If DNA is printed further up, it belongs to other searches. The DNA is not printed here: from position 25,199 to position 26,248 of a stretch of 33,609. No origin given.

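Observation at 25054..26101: A second lambda-O-like initiator unit with its own intragenic iterons suggests a two-origin phage or a plasmid-style maintenance replicon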

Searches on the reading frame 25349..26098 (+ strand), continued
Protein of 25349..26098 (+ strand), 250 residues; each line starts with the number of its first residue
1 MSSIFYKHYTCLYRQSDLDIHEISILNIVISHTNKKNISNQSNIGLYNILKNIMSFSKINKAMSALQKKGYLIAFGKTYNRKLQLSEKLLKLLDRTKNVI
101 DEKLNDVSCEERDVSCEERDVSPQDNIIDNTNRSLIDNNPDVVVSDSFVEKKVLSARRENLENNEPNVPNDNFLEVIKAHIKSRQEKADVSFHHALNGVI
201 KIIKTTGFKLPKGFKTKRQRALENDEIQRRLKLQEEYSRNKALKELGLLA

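Call 59: search_solved_structures(query=A1, max_evalue=1)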
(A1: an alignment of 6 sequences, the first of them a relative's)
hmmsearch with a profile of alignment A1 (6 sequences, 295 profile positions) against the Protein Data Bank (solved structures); distinct sequences matched with E-value up to 1: 11.
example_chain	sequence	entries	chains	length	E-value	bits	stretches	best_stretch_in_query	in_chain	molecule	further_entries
4pt7_A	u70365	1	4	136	0.15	14.5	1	4-82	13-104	Replication initiator A family protein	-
4pql_A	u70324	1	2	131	0.19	14.2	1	4-82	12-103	Truncated replication protein RepA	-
4czd_B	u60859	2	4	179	0.19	14.2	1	16-80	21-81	PUTATIVE TRANSCRIPTIONAL REGULATOR, ASNC FAMILY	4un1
5kbj_A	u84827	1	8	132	0.19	14.2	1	4-82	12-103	Replication initiator A, N-terminal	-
2b0l_A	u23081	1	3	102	0.26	13.8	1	24-87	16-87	GTP-sensing transcriptional pleiotropic repressor codY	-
3q5f_A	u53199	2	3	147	0.4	13.1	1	48-104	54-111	Transcriptional regulator slyA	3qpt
2l9s_B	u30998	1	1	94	0.49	12.9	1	209-257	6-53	Paired amphipathic helix protein Sin3a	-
3deu_A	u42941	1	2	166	0.5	12.8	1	48-104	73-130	Transcriptional regulator slyA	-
1g1e_B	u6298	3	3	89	0.53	12.7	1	209-257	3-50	SIN3A | Sin3a protein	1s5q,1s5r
8c7t_A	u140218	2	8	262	0.59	12.6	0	42-87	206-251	GTP-sensing transcriptional pleiotropic repressor CodY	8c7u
7ueb_E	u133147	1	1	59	0.96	11.9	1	39-73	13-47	PscE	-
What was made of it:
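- On Iteron-plasmid Rep proteins (Rep_3 / RepA WH1-WH2): The profile gives only E ~0.15-0.19 to RepA_N structures (call 59).
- Tried and rejected: The PDB sequence profile search gave only non-significant RepA_N and MarR-type hits (call 59).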

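Call 64: predict_structure(alignment_id=A1)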
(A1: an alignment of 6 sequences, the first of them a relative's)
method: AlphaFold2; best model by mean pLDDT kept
length: 250 residues; sequences in the alignment: 6
mean_pLDDT: 63.9   pTM: 0.35
mean pLDDT of the five models: 63.9, 63.2, 63.0, 62.8, 62.5
residues with pLDDT >= 90: 7; 70-90: 117; 50-70: 68; < 50: 58
segments of 3 or more residues with pLDDT < 50: 1-6, 98-145
pLDDT, mean of each block of 10 residues (from residue 1): 46 68 79 54 66 79 85 73 74 58 34 30 29 29 51 69 57 74 78 78 68 70 85 89 75
secondary structure, 60 per line:
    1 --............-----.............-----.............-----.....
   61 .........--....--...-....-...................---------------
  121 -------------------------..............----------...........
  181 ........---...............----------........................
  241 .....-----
elements in order: H3-14 H20-32 E38-42 H43-50 H56-69 E72-75 E82-85 H87-105 H146-159 H170-188 H192-206 H217-245
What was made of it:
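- On Lambda-O / P22-gp18-type phage initiator with intragenic origin: Winged-helix topology in the model (call 64).
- On Iteron-plasmid Rep proteins (Rep_3 / RepA WH1-WH2): The C-terminal half is all helical (call 64).
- Checked: The three-part protein layout is supported by an AlphaFold model built on a 6-sequence alignment (call 64).
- The model shows a winged helix, then a disordered linker, then a helical domain (call 64).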

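Call 69: fold_search(model_id=the predicted structure, library=pdb)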
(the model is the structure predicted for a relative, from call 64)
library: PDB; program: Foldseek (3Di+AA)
matches with E <= 10: 1046; with E <= 0.001: 0
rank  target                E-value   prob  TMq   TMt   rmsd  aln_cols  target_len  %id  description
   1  22oz_D                1.9e-03  1.00  0.28  0.40   5.1       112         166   16  Structural insights into HpaR-mediated recognition of hrpX and hrpG in Xanthomonas campestris pv. campestris (released 2026-03-11)
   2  3f3x                  5.3e-03  1.00  0.25  0.41   6.5       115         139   20  Crystal structure of the transcriptional regulator BldR from Sulfolobus Solfataricus (released 2009-05-05)
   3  3eco_A                5.7e-03  1.00  0.29  0.50   4.8       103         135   14  Crystal structure of MepR, a transcription regulator of the Staphylococcus aureus multidrug efflux pump MepA (released 2009-02-10)
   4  22oz_B                5.7e-03  1.00  0.28  0.41   4.9       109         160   15  Structural insights into HpaR-mediated recognition of hrpX and hrpG in Xanthomonas campestris pv. campestris (released 2026-03-11)
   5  4l9n_B                6.0e-03  1.00  0.30  0.49   4.6       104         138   13  Crystal structure of MepR A103V mutant from multidrug resistant S. aureus clinical isolate (released 2013-09-11)
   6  8yli_B                8.6e-03  1.00  0.29  0.43   4.7       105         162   16  Crystal structure of Pectobacterium atrosepticum PecS in complex with operator DNA (released 2024-11-13)
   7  4l9t_A                9.1e-03  1.00  0.31  0.51   3.7       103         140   16  Crystal structure of MepR F27L mutant from multidrug resistant S. aureus clinical isolate (released 2013-09-11)
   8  3f6o_A                1.0e-02  1.00  0.26  0.57   7.5       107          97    9  Crystal structure of ArsR family transcriptional regulator, RHA00566 (released 2008-11-25)
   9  8xzu                  1.1e-02  1.00  0.27  0.47   6.5       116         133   15  HosA transcriptional regulator from enteropathogenic Escherichia coli O127:H6 (strain E2348/69) bound with 4-hydroxy ben (released 2024-08-28)
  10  5bpd_D                1.2e-02  1.00  0.28  0.27   7.0       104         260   12  Structure of TrmBL2, an archaeal chromatin protein, shows a novel mode of DNA binding. (released 2015-09-02)
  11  9ff3                  1.6e-02  1.00  0.27  0.37   5.8       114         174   21  The structure of delta-ScoC, a global regulator protein from Geobacillus kaustophilus T-1 (released 2025-06-04)
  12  4lln_C                1.7e-02  1.00  0.28  0.47   5.3       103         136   16  Crystal structure of S. aureus MepR-DNA complex (released 2014-05-14)
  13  5eri                  1.7e-02  1.00  0.26  0.41   5.6       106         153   18  MarR Protein from Peptoclostridium difficile DA00132 (released 2016-11-16)
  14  5box_A                1.7e-02  1.00  0.26  0.25   7.2       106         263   12  Structure of TrmBL2, an archaeal chromatin protein, shows a novel mode of DNA binding. (released 2015-09-02)
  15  4em0                  1.8e-02  1.00  0.29  0.45   3.5        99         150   12  staphylococcus aureus MarR in complex with salicylate and kanamycin (released 2013-04-17)
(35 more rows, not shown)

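Call 70: fold_search(model_id=the predicted structure, library=viral)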
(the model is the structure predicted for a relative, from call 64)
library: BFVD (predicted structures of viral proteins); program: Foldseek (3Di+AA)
matches with E <= 10: 823; with E <= 0.001: 27
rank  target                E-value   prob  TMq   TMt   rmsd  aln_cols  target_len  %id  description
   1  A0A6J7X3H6            7.7e-06  1.00  0.27  0.24  23.8       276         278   18  Helix-turn-helix domain containing protein [uncultured Caudovirales phage]
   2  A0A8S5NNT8            3.2e-05  1.00  0.27  0.24  22.7       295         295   13  Helix-turn-helix domain protein [Myoviridae sp. ctpjm1]
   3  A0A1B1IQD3            5.1e-05  1.00  0.26  0.26  15.9       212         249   13  (no name in the UniProt tables at hand)
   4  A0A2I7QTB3            8.2e-05  1.00  0.30  0.34  20.1       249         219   12  (no name in the UniProt tables at hand)
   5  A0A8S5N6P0            8.2e-05  1.00  0.30  0.31  21.1       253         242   14  Helix-turn-helix domain protein [Myoviridae sp. ctsip2]
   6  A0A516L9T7            1.2e-04  1.00  0.26  0.19  25.4       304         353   12  (no name in the UniProt tables at hand)
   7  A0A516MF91            1.4e-04  1.00  0.30  0.29  21.2       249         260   13  (no name in the UniProt tables at hand)
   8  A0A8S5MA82            1.4e-04  1.00  0.26  0.27  16.4       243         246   14  Replication initiator protein [Siphoviridae sp. ctTrb4]
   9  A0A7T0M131            1.8e-04  1.00  0.25  0.15  25.8       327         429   13  Helix-turn-helix DNA binding domain protein [Streptomyces phage TurkishDelight]
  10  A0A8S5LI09            1.9e-04  1.00  0.29  0.24  21.6       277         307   14  Helix-turn-helix domain protein [Siphoviridae sp. ctR0j7]
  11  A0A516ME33            2.1e-04  1.00  0.27  0.23  19.5       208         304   19  (no name in the UniProt tables at hand)
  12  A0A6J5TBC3            2.1e-04  0.99  0.25  0.22  25.3       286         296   12  Helix-turn-helix domain containing protein [uncultured Caudovirales phage]
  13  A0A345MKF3            2.4e-04  1.00  0.26  0.26  14.9       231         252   11  Uncharacterized protein [Eggerthella phage PMBT5]
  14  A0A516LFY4            2.9e-04  1.00  0.27  0.23  17.9       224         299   13  (no name in the UniProt tables at hand)
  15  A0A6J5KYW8            2.9e-04  1.00  0.26  0.18  28.0       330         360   11  Helix-turn-helix domain containing protein [uncultured Caudovirales phage]
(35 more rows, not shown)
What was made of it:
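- Foldseek matches MarR-type winged helices in the PDB, and full-length phage 'HTH domain' and 'replication initiator' proteins in BFVD (E from 8e-6; calls 69, 70).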

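Call 84: search_protein_families(library=ncbifam, proteins=[window:25349-26098:+], max_evalue=0.01)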
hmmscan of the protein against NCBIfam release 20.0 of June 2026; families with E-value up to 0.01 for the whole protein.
window:25349-26098:+ (250 aa): 0 families

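Call 99: search_dna_similar(query=P0001, collection=plasmids, mode=protein, max_evalue=0.01, max_rows=10)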
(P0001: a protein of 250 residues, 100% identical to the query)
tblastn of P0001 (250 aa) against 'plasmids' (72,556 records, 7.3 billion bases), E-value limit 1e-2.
No match.

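Call 100: search_dna_similar(query=P0001, collection=phages, mode=protein, max_evalue=0.01, max_rows=10)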
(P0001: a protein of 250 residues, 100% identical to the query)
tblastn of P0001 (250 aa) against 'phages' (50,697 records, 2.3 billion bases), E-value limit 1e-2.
No match.

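Call 101: search_dna_similar(query=P0006, collection=plasmids, mode=protein, max_evalue=0.01, max_rows=10)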
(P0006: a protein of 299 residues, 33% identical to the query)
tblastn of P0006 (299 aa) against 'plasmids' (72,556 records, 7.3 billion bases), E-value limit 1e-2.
No match.
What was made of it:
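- On Iteron-plasmid Rep proteins (Rep_3 / RepA WH1-WH2): No tblastn match in 72,556 plasmid records for P0001 or P0006 (calls 99, 101).
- The family has no tblastn match in PLSDB (calls 99, 101).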

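Call 102: search_dna_similar(query=P0006, collection=phages, mode=protein, max_evalue=0.01, max_rows=10)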
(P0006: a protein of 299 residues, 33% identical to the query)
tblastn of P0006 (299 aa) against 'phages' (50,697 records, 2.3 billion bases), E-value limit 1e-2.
No match.
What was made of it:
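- Tried and rejected: tblastn of P0001 and P0006 against plasmids and isolate phages found no match (calls 99-102).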

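Call 106: search_protein_families(library=phrogs, proteins=[L007:8846-9085:+, L009:2250-2492:+, L004:3983-4252:+, L010:5141-5410:+, L008:1657-1908:+, P0006, P0003, P0002, P0007], max_evalue=0.001)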
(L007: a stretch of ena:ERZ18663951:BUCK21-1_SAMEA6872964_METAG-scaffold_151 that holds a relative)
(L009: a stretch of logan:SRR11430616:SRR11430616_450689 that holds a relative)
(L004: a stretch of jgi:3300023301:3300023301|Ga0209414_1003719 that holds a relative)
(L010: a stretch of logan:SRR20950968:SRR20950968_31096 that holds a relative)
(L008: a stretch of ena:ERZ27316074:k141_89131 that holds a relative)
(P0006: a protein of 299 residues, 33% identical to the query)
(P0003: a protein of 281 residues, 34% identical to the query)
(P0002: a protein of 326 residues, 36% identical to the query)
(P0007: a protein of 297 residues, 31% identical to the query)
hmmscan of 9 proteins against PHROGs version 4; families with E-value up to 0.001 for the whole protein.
L007:8846-9085:+ (80 aa): 2 families
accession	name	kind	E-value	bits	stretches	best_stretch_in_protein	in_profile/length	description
phrog_852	-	unknown function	5.3e-11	43.6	1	17-77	16-76/98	-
phrog_31018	-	unknown function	6.1e-06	27.2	1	17-75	9-67/128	-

L009:2250-2492:+ (81 aa): 0 families

L004:3983-4252:+ (90 aa): 1 family
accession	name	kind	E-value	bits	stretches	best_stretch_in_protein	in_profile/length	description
phrog_852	-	unknown function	4.1e-09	37.5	1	27-79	19-71/98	-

L010:5141-5410:+ (90 aa): 0 families

L008:1657-1908:+ (84 aa): 0 families

P0006 (299 aa): 6 families
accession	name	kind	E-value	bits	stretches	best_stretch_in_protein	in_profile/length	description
phrog_186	-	DNA, RNA and nucleotide metabolism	5.6e-10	40.4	1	2-144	20-159/308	DnaD-like helicase loader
phrog_270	-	DNA, RNA and nucleotide metabolism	1.4e-09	38.8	1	4-154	32-177/383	replication initiation protein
phrog_345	-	DNA, RNA and nucleotide metabolism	1.7e-09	38.8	1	10-154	37-167/297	replication initiation O-like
phrog_678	-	DNA, RNA and nucleotide metabolism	4.3e-08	34.1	1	26-153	80-196/346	replication initiation O-like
phrog_428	-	DNA, RNA and nucleotide metabolism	7e-07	29.7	1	2-157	88-231/455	replication initiation protein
phrog_2880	-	DNA, RNA and nucleotide metabolism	1.6e-06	28.4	1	15-151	24-150/459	replication initiation protein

P0003 (281 aa): 1 family
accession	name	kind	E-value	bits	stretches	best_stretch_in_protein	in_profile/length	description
phrog_186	-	DNA, RNA and nucleotide metabolism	0.00042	21.1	1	18-158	38-171/308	DnaD-like helicase loader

P0002 (326 aa): 4 families
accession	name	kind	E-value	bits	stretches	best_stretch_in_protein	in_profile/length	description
phrog_186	-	DNA, RNA and nucleotide metabolism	1.5e-07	32.4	1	2-195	21-163/308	DnaD-like helicase loader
phrog_391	-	DNA, RNA and nucleotide metabolism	2.7e-06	28.3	1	27-153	26-118/298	replication initiation O-like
phrog_270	-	DNA, RNA and nucleotide metabolism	2.8e-05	24.7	1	20-196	49-170/383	replication initiation protein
phrog_2880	-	DNA, RNA and nucleotide metabolism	0.00047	20.3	0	16-124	26-141/459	replication initiation protein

P0007 (297 aa): 4 families
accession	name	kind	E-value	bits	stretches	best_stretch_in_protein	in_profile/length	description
phrog_11233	-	DNA, RNA and nucleotide metabolism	2.8e-21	77.2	1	10-106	3-99/297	replication initiation protein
phrog_6493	-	DNA, RNA and nucleotide metabolism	1e-10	42.4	1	24-159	25-147/261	DnaD-like helicase loader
phrog_428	-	DNA, RNA and nucleotide metabolism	1.8e-07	31.7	1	26-185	108-239/455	replication initiation protein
phrog_270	-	DNA, RNA and nucleotide metabolism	9.5e-06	26.2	1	31-183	50-152/383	replication initiation protein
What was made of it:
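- They match PHROG replication-initiation, O-like and DnaD-like families at 1e-9 to 3e-21 (call 106).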
